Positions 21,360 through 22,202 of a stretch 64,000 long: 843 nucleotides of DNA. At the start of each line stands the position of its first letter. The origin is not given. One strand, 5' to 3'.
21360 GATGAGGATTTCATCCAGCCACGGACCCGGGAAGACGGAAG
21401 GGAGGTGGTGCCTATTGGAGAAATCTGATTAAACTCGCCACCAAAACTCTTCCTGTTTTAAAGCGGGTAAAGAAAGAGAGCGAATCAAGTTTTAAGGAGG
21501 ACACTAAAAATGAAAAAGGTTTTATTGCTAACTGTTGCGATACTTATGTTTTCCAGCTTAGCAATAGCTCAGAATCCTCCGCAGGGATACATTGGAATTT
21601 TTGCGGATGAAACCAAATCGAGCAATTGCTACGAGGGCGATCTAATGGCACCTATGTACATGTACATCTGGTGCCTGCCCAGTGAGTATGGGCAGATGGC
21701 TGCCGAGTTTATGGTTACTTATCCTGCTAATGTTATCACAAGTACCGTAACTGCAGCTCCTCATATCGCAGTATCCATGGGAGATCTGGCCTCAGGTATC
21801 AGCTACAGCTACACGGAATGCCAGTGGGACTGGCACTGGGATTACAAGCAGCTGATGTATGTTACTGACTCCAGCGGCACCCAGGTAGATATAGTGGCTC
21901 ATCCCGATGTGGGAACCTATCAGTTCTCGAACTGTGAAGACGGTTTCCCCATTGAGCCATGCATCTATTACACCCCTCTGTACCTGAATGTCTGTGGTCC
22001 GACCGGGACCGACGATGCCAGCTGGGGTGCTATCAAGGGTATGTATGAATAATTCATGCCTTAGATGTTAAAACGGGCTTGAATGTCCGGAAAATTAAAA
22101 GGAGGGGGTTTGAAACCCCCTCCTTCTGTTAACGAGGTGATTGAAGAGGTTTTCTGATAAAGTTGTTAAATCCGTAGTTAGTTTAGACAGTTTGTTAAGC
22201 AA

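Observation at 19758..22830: Low-GC island of four highly expressed secreted proteins, three sharing an invariant C-terminal dodecapeptide …(D/E)xSWGA(I/V)K(S/G)M(Y/F)E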

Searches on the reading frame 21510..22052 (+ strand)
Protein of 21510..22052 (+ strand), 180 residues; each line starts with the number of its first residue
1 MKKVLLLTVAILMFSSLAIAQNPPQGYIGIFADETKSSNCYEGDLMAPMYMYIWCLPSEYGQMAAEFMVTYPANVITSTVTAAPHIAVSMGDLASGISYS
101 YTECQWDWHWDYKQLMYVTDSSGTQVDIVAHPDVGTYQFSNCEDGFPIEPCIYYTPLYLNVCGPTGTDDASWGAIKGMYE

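Call 3: search_protein_families(library=pfam, proteins=[window:21510-22052:+], max_evalue=1)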
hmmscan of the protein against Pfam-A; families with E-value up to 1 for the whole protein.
window:21510-22052:+ (180 aa): 1 family
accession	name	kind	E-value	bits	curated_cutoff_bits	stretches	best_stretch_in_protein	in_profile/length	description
PF08139.17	LPAM_1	-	0.69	10.9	20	0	1-13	1-13/18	Prokaryotic membrane lipoprotein lipid attachment site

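Call 4: search_protein_families(library=ncbifam, proteins=[window:21510-22052:+], max_evalue=1)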
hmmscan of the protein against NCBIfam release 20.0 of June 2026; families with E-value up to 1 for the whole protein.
window:21510-22052:+ (180 aa): 1 family
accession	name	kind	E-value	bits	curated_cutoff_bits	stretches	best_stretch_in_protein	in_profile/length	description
TIGR04237.1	seadorna_VP9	equivalog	0.12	11.8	45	1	36-122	114-203/256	seadornavirus/coltivirus VP9 protein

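Call 7: find_homologous_proteins(query=window:21510-22052:+, max_evalue=0.001)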
Query window:21510-22052:+ (180 aa): 53 proteins with E <= 0.001 among 94 candidates.
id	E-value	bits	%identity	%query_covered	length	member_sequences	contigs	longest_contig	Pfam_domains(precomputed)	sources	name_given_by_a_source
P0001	5.1e-121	419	100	100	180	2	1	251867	-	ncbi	-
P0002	2.1e-57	212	56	100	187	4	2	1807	-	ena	-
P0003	1.1e-56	209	56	100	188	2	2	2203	-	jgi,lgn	jgi:hypothetical protein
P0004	4.8e-55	204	52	100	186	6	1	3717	-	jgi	-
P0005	3.9e-54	201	52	100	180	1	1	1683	-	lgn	-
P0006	3.9e-53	198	53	100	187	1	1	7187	-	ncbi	-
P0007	6.4e-52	194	51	89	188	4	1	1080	-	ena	-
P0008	3.7e-50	188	50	87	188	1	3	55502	-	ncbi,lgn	-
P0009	5.5e-50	188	52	100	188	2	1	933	-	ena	-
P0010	6.6e-50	187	53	100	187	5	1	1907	-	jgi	jgi:hypothetical protein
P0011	4.6e-49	185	53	100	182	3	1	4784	-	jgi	jgi:hypothetical protein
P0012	6.7e-49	184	50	100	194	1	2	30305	-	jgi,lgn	jgi:hypothetical protein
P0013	1.1e-48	183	51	89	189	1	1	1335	-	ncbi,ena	-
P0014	1.7e-48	183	50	100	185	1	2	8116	-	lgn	-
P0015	2.1e-48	182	51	99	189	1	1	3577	-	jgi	jgi:hypothetical protein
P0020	3.7e-47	178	48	100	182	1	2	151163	-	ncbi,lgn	-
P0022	1.1e-46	177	49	100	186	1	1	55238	-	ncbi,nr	ncbi:MAG: hypothetical protein JW876_01060 [Candidatus Krumholzibacteriota bacterium]|nr:hypothetica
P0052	2.1e-18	85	36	99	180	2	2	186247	-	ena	-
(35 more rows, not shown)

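Call 11: find_encoding_contigs(protein=P0022, flank=10000, max_places=3)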
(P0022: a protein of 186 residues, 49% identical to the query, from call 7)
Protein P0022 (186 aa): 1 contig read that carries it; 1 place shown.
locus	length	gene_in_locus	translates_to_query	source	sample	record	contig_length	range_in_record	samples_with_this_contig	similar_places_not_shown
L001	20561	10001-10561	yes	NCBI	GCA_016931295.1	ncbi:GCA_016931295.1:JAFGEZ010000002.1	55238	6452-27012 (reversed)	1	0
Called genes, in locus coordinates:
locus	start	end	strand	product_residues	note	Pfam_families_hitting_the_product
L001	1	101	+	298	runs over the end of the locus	PF07136:DUF1385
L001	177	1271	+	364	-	PF03462:PCRF, PF00472:RF-1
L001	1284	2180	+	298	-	PF17827:PrmC_N, PF05175:MTS, PF13649:Methyltransf_25 (weak)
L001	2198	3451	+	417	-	PF00275:EPSP_synthase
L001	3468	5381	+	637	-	PF00009:GTP_EFTU, PF03144:GTP_EFTU_D2 (weak), PF25461:Beta-barrel_SelB, PF09106:WHD_2nd_SelB, PF09107:WHD_3rd_SelB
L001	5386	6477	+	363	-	PF04551:GcpE, PF26540:GcpE_C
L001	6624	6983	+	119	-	-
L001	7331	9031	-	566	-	PF05833:NFACT_N, PF05670:NFACT-R_1, PF18297:NFACT-R_2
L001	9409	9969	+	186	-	-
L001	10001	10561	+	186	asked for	-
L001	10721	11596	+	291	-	PF03755:YicC-like_N, PF08340:YicC-like_C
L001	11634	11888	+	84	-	PF04025:RemA-like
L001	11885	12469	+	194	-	PF00625:Guanylate_kin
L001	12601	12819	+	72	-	PF01192:RNA_pol_Rpb6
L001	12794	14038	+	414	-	PF02441:Flavoprotein, PF04127:DFP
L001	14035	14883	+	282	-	PF03167:UDG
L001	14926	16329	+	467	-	PF00772:DnaB, PF13481:AAA_25, PF03796:DnaB_C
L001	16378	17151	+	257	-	PF02405:MlaE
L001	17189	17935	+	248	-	PF00005:ABC_tran, PF13304:AAA_21 (faint)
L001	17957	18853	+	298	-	PF02470:MlaD, PF28544:Helical_needle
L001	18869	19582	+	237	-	PF01128:IspD, PF12804:NTP_transf_3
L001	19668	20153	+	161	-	PF02542:YgbB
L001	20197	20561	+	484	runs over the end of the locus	PF00749:tRNA-synt_1c, PF19269:Anticodon_2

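Call 12: find_encoding_contigs(protein=P0020, flank=8000, max_places=2)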
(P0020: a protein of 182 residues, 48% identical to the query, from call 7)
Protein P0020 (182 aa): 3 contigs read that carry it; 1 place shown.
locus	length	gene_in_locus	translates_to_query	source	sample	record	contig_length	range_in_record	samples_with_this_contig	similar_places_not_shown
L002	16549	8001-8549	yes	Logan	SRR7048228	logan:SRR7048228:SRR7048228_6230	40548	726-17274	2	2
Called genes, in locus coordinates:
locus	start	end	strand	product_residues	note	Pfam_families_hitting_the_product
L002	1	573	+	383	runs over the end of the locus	PF02803:Thiolase_C (faint), PF22691:Thiolase_C_1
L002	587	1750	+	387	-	PF00108:Thiolase_N, PF22691:Thiolase_C_1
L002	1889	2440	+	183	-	PF01796:OB_ChsH2_C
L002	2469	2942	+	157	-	PF12172:zf-ChsH2 (weak), PF01796:OB_ChsH2_C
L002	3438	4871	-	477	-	PF00224:PK, PF02887:PK_C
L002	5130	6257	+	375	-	PF13579:Glyco_trans_4_4, PF13439:Glyco_transf_4, PF13477:Glyco_trans_4_2 (weak), PF20706:GT4-conflict, PF00534:Glycos_transf_1, PF13692:Glyco_trans_1_4, PF13524:Glyco_trans_1_2 (weak)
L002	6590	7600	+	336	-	PF00248:Aldo_ket_red, PF13237:Fer4_10 (weak), PF13183:Fer4_8, PF13187:Fer4_9 (weak), PF13534:Fer4_17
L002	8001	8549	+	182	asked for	-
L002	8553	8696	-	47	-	-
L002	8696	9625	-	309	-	PF20244:DUF6599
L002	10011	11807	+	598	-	PF00989:PAS (weak), PF13188:PAS_8 (faint), PF00512:HisKA (faint), PF02518:HATPase_c, PF00072:Response_reg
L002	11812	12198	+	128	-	PF00085:Thioredoxin, PF13098:Thioredoxin_2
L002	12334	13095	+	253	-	-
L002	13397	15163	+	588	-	PF01855:POR_N, PF02775:TPP_enzyme_C, PF12838:Fer4_7, PF13187:Fer4_9 (faint), PF14697:Fer4_21 (weak), PF00037:Fer4 (weak)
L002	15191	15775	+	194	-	PF01558:POR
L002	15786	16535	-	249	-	-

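Call 13: find_encoding_contigs(protein=P0052, flank=8000, max_places=2)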
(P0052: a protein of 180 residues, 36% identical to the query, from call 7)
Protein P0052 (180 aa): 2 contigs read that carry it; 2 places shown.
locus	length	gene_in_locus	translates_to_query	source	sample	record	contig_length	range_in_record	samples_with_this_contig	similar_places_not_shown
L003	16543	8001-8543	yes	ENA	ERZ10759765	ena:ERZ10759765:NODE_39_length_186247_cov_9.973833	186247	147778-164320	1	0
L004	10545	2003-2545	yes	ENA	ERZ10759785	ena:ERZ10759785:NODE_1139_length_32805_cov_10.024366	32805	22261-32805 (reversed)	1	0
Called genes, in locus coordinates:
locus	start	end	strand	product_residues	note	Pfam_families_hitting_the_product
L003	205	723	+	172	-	PF00440:TetR_N (weak)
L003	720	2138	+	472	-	PF02321:OEP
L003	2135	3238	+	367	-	PF25989:YknX_C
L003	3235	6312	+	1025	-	PF00873:ACR_tran, PF03176:MMPL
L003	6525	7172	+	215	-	-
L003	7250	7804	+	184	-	-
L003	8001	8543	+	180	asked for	-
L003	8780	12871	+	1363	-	PF01364:Peptidase_C25, PF13860:FlgD_ig (faint)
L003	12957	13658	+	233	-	-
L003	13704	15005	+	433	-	PF08486:SpoIID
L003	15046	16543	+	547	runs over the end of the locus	PF00933:Glyco_hydro_3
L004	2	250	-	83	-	?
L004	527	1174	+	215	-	-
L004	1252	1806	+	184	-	-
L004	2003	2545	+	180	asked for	-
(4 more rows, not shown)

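Call 14: find_encoding_contigs(protein=P0008, flank=8000, max_places=2)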
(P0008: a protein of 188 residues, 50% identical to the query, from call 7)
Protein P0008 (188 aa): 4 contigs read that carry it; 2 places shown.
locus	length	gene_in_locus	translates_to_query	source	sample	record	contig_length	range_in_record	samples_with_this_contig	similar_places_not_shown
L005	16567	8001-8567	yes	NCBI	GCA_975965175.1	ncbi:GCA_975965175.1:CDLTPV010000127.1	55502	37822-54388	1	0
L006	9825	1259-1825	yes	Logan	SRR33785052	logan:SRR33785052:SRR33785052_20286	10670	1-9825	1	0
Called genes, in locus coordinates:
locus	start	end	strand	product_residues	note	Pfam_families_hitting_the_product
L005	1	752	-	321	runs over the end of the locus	PF00535:Glycos_transf_2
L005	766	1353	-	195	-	PF25084:LbH_EIF2B (faint), PF25087:GMPPB_C (faint), PF00132:Hexapep (weak), PF14602:Hexapep_2 (weak)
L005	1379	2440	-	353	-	PF04321:RmlD_sub_bind, PF01073:3Beta_HSD, PF01370:Epimerase, PF02719:Polysacc_synt_2, PF07993:NAD_binding_4 (faint), PF16363:GDP_Man_Dehyd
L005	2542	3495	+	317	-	PF01497:Peripla_BP_2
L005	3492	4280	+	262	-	PF02463:SMC_N (faint), PF00005:ABC_tran, PF13304:AAA_21 (faint)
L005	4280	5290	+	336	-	PF01032:FecCD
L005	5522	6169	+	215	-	-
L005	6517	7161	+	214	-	-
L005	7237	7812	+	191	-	-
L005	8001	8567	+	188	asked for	-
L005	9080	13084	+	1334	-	PF01364:Peptidase_C25, PF13860:FlgD_ig (faint)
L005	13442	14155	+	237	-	-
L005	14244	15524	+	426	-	PF08486:SpoIID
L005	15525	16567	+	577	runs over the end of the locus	PF00933:Glyco_hydro_3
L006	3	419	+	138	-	?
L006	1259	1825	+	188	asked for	-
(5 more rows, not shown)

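Call 16: predict_structure(alignment_id=A1)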
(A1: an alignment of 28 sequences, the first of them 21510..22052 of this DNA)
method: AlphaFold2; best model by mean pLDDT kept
length: 180 residues; sequences in the alignment: 28
mean_pLDDT: 89.3   pTM: 0.79
mean pLDDT of the five models: 89.3, 88.4, 87.6, 87.4, 87.3
residues with pLDDT >= 90: 139; 70-90: 17; 50-70: 14; < 50: 10
segments of 3 or more residues with pLDDT < 50: 171-180
pLDDT, mean of each block of 10 residues (from residue 1): 88 74 81 94 95 97 98 98 97 98 97 98 97 96 95 94 64 45
secondary structure, 60 per line:
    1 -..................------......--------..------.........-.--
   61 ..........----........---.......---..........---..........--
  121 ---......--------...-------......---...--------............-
elements in order: H2-19 E26-31 E48-56 E61-70 E75-82 E86-92 E96-105 E109-118 E124-129 E138-140 E148-153 E157-159 H168-179

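Call 42: search_protein_representatives(alignment_id=A1)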
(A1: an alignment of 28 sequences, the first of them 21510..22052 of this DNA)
Query: 28 sequences, 186 profile positions. Proteins with E-value up to 0.001 (for the whole library): 1776; up to 1e-10: 649; up to 1e-30: 187. The best 150 are listed.
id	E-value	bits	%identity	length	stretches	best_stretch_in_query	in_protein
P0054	2.1e-155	529.6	-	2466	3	1-163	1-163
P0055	3.8e-131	450.5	-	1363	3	20-161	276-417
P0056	4.0e-101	352.6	-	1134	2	25-167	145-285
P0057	4.5e-89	313.4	-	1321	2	1-163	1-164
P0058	5.1e-81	287.1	-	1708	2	22-162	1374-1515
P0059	1.0e-72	260.0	-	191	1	1-186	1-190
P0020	1.8e-72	259.2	-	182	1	1-186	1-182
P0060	3.0e-72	258.5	-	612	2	25-162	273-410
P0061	2.7e-70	252.1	-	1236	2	6-165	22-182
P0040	1.2e-69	250.0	-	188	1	4-185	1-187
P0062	1.8e-69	249.4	-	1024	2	6-162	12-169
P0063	7.1e-68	244.2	-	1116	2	1-162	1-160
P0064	1.3e-67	243.4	-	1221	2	12-163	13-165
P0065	1.5e-67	243.2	-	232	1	1-185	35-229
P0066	3.0e-65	235.7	-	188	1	1-185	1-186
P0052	1.3e-54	200.9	-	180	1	1-185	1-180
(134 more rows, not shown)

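Call 43: search_protein_families(library=pfam, proteins=[P0054, P0055, P0056, P0057, P0058, P0060, P0061], max_evalue=0.01)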
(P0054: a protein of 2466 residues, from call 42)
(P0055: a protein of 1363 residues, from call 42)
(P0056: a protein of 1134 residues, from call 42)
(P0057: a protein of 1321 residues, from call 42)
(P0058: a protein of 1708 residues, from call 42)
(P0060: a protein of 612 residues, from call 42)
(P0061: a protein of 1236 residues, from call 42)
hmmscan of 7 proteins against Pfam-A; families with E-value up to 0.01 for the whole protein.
P0054 (2466 aa): 7 families
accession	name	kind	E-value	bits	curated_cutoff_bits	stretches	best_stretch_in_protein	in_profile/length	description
PF13205.12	Big_5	-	3.5e-84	278.8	23.6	8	909-991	20-99/105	Bacterial Ig-like domain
PF13860.13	FlgD_ig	-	1.7e-10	41.2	27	1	2393-2453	12-75/79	FlgD Ig-like domain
PF13753.12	SWM_repeat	-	8.5e-06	26.4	27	1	1144-1215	4-74/86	Putative flagellar system-associated repeat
PF10989.13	DUF2808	-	4.3e-05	24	25.3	0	180-250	39-113/146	Protein of unknown function (DUF2808)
PF18777.7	CRM1_repeat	-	4.5e-05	23.4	29.5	0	1895-1910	3-18/37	Chromosome region maintenance or exportin repeat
PF18962.6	Por_Secre_tail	-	0.001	19.8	27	1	2383-2463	2-74/75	Secretion system C-terminal sorting domain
PF13585.12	CHU_C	-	0.005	17.4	27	0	2401-2456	27-75/86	CHU_C Type IX secretion signal domain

P0055 (1363 aa): 3 families
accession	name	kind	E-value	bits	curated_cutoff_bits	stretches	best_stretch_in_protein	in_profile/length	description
PF13205.12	Big_5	-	1.3e-44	151.6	23.6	7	734-817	19-96/105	Bacterial Ig-like domain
PF13860.13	FlgD_ig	-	3.5e-05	24.2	27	1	1291-1344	15-69/79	FlgD Ig-like domain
PF18962.6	Por_Secre_tail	-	0.0063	17.2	27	0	1281-1360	3-74/75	Secretion system C-terminal sorting domain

P0056 (1134 aa): 5 families
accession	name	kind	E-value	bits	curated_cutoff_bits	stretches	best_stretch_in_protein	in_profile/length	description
PF13205.12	Big_5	-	1.1e-38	132.6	23.6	5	404-493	18-103/105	Bacterial Ig-like domain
PF13860.13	FlgD_ig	-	5.9e-08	33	27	1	1059-1121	12-75/79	FlgD Ig-like domain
PF18962.6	Por_Secre_tail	-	6.9e-07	29.9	27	1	1051-1131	2-74/75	Secretion system C-terminal sorting domain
PF00041.27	fn3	-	6.6e-05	23.5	25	0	41-124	2-72/84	Fibronectin type III domain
PF13585.12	CHU_C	-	0.0034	17.9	27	0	1071-1124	29-76/86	CHU_C Type IX secretion signal domain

P0057 (1321 aa): 9 families
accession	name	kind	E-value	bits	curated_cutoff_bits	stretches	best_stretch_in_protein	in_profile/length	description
PF13205.12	Big_5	-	9.6e-44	148.8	23.6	6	796-880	23-103/105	Bacterial Ig-like domain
PF00041.27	fn3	-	6e-10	39.6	25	0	372-455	1-71/84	Fibronectin type III domain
PF13860.13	FlgD_ig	-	1.6e-06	28.4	27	1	1255-1302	22-69/79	FlgD Ig-like domain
PF13753.12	SWM_repeat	-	0.0002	22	27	0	682-751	4-72/86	Putative flagellar system-associated repeat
PF04234.18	CopC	-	0.00034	22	23.3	0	1277-1304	64-91/92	CopC domain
PF25300.1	Fn3_Dep-1_3rd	-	0.0011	19.2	26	0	1144-1210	7-71/85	Dep-1 third Fn3-like domain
PF22210.2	VP17_central_barrel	-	0.0046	17.4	27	0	380-409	53-82/82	Large MCP VP17 central beta-barrel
PF24534.1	HMA_PCA1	-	0.0065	16.6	24.5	0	357-392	10-44/68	PCA1 HMA heavy metal-associated domain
PF18962.6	Por_Secre_tail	-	0.0077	16.9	27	0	1239-1318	3-74/75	Secretion system C-terminal sorting domain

P0058 (1708 aa): 4 families
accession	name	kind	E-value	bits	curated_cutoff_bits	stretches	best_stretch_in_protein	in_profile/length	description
PF13205.12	Big_5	-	8.5e-39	133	23.6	5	321-399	24-97/105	Bacterial Ig-like domain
PF13860.13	FlgD_ig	-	9.7e-09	35.5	27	1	1634-1691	13-71/79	FlgD Ig-like domain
PF18962.6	Por_Secre_tail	-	0.00017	22.2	27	1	1625-1705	2-74/75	Secretion system C-terminal sorting domain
PF13753.12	SWM_repeat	-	0.0096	16.6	27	0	1168-1242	3-76/86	Putative flagellar system-associated repeat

P0060 (612 aa): 3 families
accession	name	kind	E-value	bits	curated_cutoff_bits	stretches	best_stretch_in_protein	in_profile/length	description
PF13205.12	Big_5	-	1.3e-10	42.4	23.6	1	424-510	22-104/105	Bacterial Ig-like domain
PF13860.13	FlgD_ig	-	1.7e-07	31.6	27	1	545-598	21-74/79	FlgD Ig-like domain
PF18962.6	Por_Secre_tail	-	0.0046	17.7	27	0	529-609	2-74/75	Secretion system C-terminal sorting domain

P0061 (1236 aa): 4 families
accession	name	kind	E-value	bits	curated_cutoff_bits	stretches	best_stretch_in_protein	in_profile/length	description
PF13205.12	Big_5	-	5.8e-35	120.6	23.6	3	809-904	11-103/105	Bacterial Ig-like domain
PF13860.13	FlgD_ig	-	8.4e-10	38.9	27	1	1161-1223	12-75/79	FlgD Ig-like domain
PF00041.27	fn3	-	0.00041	21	25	0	773-792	56-75/84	Fibronectin type III domain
PF18962.6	Por_Secre_tail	-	0.0014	19.3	27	1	1153-1233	2-74/75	Secretion system C-terminal sorting domain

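Call 48: search_solved_structures(query=A1, max_evalue=10, show_alignments=1)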
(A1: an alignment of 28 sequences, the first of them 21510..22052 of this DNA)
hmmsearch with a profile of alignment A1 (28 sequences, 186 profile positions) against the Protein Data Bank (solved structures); distinct sequences matched with E-value up to 10: 0.

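Call 52: search_protein_families(library=pfam, proteins=[L002:10011-11807:+], max_evalue=0.01)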
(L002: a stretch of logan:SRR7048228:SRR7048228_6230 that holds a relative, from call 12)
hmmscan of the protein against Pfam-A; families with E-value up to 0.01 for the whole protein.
L002:10011-11807:+ (598 aa): 6 families
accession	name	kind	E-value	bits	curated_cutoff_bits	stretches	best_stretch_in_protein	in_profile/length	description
PF02518.31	HATPase_c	-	1.4e-19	71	26.4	1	338-453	2-109/111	Histidine kinase-, DNA gyrase B-, and HSP90-like ATPase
PF00072.30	Response_reg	-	1.3e-13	51.6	30.2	1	476-588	1-107/111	Response regulator receiver domain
PF00989.32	PAS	-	1e-05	25.9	22.6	1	106-159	6-63/113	PAS fold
PF00512.31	HisKA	-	1.8e-05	25.2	26.9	1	231-290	2-60/66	His Kinase A (phospho-acceptor) domain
PF13188.13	PAS_8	-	3.2e-05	24.1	21.8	1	106-161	6-60/65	PAS domain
PF13426.13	PAS_9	-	0.0016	19.1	27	1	112-198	2-85/103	PAS domain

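Call 84: list_cluster_members(proteins=[P0001, P0197])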
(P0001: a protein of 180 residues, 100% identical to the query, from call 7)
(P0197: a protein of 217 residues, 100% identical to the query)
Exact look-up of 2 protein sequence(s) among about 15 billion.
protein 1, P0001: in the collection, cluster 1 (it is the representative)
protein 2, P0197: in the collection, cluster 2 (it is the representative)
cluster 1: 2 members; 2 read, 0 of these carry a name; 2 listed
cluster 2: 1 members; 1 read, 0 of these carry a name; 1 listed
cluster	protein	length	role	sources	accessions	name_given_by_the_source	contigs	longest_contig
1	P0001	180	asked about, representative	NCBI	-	-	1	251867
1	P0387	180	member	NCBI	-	-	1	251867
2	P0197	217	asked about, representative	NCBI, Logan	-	-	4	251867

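Call 85: find_encoding_contigs(protein=P0001, flank=1000, max_places=2)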
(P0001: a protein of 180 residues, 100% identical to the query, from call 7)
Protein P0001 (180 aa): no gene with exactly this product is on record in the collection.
